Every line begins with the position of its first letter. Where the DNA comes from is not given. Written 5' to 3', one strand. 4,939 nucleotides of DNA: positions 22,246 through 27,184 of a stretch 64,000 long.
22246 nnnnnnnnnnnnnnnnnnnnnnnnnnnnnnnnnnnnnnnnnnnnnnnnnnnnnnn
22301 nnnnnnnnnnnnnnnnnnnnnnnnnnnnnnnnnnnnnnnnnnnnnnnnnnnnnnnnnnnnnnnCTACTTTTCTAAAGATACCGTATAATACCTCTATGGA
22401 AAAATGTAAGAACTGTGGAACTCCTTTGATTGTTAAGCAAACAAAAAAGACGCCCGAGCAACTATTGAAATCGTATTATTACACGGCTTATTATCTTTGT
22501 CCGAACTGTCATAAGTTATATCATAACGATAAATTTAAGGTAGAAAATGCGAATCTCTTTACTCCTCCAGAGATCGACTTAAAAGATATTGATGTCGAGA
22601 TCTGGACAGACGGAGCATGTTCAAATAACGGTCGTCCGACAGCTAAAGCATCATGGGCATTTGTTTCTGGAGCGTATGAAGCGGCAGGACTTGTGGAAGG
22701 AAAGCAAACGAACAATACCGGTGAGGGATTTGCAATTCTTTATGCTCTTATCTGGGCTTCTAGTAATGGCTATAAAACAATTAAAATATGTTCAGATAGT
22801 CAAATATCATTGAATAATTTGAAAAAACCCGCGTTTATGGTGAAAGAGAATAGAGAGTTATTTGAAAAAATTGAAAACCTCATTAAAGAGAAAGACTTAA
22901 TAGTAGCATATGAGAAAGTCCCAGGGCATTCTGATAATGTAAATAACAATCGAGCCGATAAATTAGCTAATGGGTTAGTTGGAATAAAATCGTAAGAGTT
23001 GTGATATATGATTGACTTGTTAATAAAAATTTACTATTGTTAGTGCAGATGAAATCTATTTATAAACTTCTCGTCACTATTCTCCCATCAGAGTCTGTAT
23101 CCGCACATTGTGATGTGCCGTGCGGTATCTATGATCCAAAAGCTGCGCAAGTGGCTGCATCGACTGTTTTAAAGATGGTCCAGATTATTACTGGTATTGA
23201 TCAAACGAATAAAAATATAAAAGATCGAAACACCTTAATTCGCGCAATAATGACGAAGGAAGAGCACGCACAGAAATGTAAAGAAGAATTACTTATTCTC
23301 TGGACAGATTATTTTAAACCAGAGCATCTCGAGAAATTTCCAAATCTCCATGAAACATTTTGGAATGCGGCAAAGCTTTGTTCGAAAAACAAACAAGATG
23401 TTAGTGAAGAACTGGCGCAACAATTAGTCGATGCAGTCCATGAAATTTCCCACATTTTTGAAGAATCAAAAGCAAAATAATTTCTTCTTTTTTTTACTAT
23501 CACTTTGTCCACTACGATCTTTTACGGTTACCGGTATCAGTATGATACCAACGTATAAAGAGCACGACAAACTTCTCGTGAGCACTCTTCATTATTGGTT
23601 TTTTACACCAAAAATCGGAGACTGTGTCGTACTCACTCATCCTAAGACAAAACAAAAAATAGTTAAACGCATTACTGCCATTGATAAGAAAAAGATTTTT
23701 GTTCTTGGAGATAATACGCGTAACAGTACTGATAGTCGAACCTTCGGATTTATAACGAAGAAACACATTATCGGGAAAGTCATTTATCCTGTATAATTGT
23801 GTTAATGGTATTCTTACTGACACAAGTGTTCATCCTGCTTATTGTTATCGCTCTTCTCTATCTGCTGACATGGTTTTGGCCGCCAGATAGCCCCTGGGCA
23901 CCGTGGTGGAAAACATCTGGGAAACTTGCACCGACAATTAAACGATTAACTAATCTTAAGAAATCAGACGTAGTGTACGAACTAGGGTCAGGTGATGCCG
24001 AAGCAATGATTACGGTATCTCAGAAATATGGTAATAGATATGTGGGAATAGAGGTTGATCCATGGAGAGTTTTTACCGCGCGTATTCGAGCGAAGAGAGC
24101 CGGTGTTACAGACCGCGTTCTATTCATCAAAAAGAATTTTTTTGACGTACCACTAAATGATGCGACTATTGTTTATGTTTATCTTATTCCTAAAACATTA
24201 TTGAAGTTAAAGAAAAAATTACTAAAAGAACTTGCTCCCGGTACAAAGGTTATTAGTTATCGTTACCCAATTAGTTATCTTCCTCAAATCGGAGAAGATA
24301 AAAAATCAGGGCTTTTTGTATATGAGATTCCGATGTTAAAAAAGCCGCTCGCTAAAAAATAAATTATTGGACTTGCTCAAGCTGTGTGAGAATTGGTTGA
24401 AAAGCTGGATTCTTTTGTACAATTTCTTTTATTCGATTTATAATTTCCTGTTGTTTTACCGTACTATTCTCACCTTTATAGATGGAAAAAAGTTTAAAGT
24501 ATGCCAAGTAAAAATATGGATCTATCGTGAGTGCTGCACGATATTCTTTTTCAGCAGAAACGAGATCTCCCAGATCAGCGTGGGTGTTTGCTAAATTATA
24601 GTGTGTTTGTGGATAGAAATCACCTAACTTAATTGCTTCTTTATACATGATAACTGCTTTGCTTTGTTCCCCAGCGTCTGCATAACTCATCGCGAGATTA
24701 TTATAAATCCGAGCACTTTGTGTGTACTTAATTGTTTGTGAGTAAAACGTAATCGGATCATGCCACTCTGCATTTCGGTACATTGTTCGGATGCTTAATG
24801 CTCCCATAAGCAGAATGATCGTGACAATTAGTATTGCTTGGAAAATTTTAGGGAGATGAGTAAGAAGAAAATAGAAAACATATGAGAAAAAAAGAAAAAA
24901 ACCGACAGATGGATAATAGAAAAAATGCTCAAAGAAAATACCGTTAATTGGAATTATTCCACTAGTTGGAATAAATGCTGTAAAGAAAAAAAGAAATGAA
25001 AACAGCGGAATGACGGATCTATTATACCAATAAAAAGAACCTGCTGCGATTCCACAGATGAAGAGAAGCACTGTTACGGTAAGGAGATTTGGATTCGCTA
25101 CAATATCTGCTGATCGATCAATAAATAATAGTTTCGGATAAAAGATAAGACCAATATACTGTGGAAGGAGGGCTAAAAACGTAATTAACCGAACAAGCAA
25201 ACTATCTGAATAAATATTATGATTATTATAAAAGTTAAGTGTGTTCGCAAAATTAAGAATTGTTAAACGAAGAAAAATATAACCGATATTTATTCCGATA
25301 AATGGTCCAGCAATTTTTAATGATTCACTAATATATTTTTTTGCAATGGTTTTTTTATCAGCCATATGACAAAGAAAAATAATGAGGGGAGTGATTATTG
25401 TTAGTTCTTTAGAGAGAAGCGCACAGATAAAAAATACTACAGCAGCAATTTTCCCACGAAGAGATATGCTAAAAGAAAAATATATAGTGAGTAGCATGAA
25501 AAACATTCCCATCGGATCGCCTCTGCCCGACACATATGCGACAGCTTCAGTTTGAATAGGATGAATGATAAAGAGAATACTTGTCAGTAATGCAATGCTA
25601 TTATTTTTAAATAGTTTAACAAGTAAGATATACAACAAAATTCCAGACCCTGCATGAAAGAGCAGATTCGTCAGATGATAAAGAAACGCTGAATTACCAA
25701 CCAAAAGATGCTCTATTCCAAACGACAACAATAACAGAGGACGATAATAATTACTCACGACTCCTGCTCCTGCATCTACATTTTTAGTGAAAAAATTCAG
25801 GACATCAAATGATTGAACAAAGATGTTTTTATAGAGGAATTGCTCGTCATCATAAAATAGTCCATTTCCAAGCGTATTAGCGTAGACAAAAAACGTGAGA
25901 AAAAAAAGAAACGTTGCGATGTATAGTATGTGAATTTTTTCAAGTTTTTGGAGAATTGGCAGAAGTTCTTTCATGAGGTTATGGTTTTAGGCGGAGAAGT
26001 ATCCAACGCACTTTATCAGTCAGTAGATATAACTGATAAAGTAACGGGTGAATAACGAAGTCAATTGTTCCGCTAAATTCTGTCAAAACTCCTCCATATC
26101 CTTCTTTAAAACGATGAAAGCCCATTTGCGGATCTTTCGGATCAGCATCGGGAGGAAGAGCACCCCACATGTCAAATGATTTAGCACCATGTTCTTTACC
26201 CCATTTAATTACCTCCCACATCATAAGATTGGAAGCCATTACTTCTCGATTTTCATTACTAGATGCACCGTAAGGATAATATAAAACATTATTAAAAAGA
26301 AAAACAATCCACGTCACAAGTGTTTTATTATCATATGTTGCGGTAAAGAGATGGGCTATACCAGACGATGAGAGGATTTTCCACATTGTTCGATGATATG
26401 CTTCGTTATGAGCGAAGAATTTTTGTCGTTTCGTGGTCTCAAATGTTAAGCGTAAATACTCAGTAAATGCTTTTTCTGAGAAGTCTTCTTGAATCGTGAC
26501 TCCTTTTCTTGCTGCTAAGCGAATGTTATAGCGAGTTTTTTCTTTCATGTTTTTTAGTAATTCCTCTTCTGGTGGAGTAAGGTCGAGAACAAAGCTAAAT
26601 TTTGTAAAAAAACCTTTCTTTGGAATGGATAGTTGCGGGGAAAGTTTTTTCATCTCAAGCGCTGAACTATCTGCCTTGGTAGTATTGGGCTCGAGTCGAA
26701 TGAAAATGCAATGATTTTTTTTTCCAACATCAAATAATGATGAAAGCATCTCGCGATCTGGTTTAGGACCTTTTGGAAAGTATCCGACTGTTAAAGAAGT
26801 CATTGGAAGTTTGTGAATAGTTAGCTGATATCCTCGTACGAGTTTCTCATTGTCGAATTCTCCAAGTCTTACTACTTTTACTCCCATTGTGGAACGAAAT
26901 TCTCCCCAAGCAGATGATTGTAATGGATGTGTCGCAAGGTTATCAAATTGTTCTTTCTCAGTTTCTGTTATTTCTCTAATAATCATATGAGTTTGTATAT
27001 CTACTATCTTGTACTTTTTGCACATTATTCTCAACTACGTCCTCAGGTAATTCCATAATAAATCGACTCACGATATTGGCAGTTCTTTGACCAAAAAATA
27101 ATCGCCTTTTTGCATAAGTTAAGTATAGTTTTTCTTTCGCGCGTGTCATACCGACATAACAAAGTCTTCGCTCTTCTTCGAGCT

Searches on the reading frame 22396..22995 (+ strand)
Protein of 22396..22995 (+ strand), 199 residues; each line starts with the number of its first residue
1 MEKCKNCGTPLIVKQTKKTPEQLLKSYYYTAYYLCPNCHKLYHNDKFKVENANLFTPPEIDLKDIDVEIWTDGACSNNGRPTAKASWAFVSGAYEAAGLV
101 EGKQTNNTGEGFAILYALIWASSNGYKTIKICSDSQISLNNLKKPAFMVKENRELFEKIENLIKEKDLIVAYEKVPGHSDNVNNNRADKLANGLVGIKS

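Call 69: search_protein_families(library=pfam, proteins=[window:22396-22995:+], max_evalue=0.001)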
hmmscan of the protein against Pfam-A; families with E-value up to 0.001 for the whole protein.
window:22396-22995:+ (199 aa): 2 families
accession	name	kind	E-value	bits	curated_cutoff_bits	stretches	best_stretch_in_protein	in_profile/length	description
PF00075.30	RNase_H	-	1.2e-14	55.1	25.8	1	66-192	3-137/141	RNase H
PF13456.12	RVT_3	-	1.4e-05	25.5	21.6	1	72-166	3-100/123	Reverse transcriptase-like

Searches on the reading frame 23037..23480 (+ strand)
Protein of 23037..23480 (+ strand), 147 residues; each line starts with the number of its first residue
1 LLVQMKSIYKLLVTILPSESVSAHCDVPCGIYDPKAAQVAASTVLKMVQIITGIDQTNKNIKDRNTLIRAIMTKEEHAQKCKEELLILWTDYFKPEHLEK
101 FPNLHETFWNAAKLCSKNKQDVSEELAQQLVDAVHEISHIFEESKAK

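Call 69: search_protein_families(library=pfam, proteins=[window:23037-23480:+], max_evalue=0.001)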
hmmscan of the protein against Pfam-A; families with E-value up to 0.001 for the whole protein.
window:23037-23480:+ (147 aa): 1 family
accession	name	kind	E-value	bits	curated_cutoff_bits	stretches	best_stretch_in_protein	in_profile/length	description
PF09055.16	Sod_Ni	-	4e-47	160.4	25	1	20-145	2-127/127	Nickel-containing superoxide dismutase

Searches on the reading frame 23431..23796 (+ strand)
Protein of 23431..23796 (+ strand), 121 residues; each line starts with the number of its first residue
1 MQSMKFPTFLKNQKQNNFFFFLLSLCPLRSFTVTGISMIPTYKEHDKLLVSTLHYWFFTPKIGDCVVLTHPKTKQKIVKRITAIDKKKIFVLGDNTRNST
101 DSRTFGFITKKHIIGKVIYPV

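Call 69: search_protein_families(library=pfam, proteins=[window:23431-23796:+], max_evalue=0.001)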
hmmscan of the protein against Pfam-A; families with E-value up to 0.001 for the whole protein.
window:23431-23796:+ (121 aa): 2 families
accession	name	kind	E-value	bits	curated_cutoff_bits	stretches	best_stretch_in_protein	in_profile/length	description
PF10502.14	Peptidase_S26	-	1.9e-22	80.4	22.9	2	84-119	130-165/168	Signal peptidase, peptidase S26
PF00717.28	Peptidase_S24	-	1.8e-06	28.1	23.3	1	31-118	38-116/116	Peptidase S24-like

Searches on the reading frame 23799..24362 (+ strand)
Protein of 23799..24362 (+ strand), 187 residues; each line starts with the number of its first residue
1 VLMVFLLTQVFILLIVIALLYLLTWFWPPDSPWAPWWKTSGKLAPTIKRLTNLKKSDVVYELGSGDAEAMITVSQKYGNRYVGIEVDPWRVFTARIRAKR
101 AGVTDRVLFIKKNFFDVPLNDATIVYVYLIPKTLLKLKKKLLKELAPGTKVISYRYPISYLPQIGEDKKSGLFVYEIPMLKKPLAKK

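Call 69: search_protein_families(library=pfam, proteins=[window:23799-24362:+], max_evalue=0.001)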
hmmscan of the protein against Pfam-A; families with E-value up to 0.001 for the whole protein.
window:23799-24362:+ (187 aa): 2 families
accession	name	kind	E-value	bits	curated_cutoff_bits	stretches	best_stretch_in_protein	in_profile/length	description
PF13649.12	Methyltransf_25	-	6.9e-05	23.9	27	1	59-132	1-73/97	Methyltransferase domain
PF13847.12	Methyltransf_31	-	0.00019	21.6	27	1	54-123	2-74/145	Methyltransferase domain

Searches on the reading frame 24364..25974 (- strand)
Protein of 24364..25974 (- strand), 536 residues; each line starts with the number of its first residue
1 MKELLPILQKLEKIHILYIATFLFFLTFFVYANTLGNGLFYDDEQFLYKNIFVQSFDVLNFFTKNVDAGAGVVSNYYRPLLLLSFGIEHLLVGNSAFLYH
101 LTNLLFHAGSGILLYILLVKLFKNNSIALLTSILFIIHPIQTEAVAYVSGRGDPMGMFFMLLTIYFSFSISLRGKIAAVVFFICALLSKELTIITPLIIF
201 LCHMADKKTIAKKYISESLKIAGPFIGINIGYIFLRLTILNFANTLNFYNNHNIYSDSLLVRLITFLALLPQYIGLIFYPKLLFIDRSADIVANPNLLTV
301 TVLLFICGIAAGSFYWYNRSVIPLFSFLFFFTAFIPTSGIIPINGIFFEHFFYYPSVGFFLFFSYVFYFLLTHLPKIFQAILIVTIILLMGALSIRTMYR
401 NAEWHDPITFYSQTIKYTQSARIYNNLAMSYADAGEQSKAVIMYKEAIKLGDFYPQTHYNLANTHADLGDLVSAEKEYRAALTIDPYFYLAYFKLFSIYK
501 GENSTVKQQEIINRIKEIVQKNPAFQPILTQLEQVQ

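Call 9: search_protein_families(library=pfam, proteins=[window:24364-25974:-], max_evalue=0.001)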
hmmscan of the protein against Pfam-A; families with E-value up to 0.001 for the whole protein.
window:24364-25974:- (536 aa): 9 families
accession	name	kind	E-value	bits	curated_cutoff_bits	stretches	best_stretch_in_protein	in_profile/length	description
PF00515.34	TPR_1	-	5.1e-11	42.4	27.8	1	456-487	2-33/34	Tetratricopeptide repeat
PF07719.23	TPR_2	-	1.9e-10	40.4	27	1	456-486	2-32/34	Tetratricopeptide repeat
PF13181.12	TPR_8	-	6.8e-09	35.6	25.7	0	456-486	2-32/34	Tetratricopeptide repeat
PF13424.12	TPR_12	-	3.2e-07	30.9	30.1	0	417-450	41-74/77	Tetratricopeptide repeat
PF13374.12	TPR_10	-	1e-06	29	27.5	0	421-449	2-30/42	Tetratricopeptide repeat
PF13428.12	TPR_14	-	5e-06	27.1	23.5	0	456-495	2-41/44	Tetratricopeptide repeat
PF13414.12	TPR_11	-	8.8e-06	25.8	26.8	1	431-469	4-42/42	TPR repeat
PF13431.12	TPR_17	-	9.9e-06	25.9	24.4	0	444-475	2-33/34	Tetratricopeptide repeat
PF13432.12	TPR_16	-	0.00017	22.4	32.7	1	427-487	3-63/65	Tetratricopeptide repeat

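Call 90: search_protein_families(library=ncbifam, proteins=[window:24364-25974:-], max_evalue=0.001)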
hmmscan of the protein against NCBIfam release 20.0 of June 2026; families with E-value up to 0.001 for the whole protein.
window:24364-25974:- (536 aa): 6 families
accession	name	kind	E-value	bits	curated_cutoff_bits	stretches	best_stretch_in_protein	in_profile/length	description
TIGR02917.1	PEP_TPR_lipo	equivalog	2.6e-08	32.2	312.2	1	416-514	460-558/899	XrtA/PEP-CTERM system TPR-repeat protein PrsT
TIGR02521.1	type_IV_pilW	equivalog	3.9e-07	29.8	154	1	413-486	23-96/234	type IV pilus biogenesis/stability protein PilW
NF040959.1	MamA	equivalog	0.00012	21.6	200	1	415-491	29-107/204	magnetosome protein MamA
NF047558.1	TPR_END_plus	domain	0.00013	21.9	32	0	424-454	2-32/56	TPR end-of-group domain-containing protein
NF002725.1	PRK02603.1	equivalog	0.00072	19.6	143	0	420-477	71-128/173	photosystem I assembly protein Ycf3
NF047507.1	TPR_BatC_Lepto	exception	0.00077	19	175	0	398-491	34-132/214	TPR repeat-containing protein BatC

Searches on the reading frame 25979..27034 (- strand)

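Call 9: search_protein_families(library=pfam, proteins=[window:25979-27034:-], max_evalue=0.001)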
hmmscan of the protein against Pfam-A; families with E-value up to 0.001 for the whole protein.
window:25979-27034:- (351 aa): 2 families
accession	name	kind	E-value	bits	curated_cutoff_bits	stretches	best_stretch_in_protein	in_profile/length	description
PF02388.22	FemAB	-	2.4e-37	129.2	24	2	22-223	1-229/406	FemAB family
PF13480.13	Acetyltransf_6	-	3.3e-14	53.7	22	1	165-291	5-136/143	Acetyltransferase (GNAT) domain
